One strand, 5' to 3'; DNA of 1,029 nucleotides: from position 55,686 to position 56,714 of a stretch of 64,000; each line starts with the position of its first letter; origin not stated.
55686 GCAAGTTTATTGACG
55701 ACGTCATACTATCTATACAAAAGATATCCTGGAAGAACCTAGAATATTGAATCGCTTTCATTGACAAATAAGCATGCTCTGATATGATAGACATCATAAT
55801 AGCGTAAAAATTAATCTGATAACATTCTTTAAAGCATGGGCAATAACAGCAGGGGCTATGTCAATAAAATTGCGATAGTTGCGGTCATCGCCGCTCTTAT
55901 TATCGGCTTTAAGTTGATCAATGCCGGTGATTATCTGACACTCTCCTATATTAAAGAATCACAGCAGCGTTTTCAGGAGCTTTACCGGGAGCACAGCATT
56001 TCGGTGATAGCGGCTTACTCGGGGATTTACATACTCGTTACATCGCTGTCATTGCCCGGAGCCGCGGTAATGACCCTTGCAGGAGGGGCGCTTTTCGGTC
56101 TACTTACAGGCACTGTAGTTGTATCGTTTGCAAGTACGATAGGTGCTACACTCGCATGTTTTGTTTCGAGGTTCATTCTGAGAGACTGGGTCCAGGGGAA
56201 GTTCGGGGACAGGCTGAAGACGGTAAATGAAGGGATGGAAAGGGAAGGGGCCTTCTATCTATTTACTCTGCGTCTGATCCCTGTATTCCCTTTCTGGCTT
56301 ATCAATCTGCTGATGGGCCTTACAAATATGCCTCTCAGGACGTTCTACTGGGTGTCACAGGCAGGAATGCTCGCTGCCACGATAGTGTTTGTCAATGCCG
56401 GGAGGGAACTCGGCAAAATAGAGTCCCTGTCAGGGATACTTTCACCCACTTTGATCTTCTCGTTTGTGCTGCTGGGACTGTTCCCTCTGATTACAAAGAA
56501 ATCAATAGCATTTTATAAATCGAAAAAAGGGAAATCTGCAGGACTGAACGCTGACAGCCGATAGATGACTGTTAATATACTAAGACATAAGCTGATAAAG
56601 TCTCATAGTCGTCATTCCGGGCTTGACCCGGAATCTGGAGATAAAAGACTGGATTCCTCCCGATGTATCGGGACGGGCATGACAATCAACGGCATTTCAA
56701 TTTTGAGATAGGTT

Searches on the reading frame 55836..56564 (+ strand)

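Call 76: search_protein_families(library=pfam, proteins=[window:55836-56564:+], max_evalue=0.001)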
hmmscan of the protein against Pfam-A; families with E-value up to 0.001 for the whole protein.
window:55836-56564:+ (242 aa): 1 family
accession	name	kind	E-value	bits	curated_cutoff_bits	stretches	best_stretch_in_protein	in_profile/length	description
PF09335.16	VTT_dom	-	3e-23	83.1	33.9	1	77-190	4-122/123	VTT domain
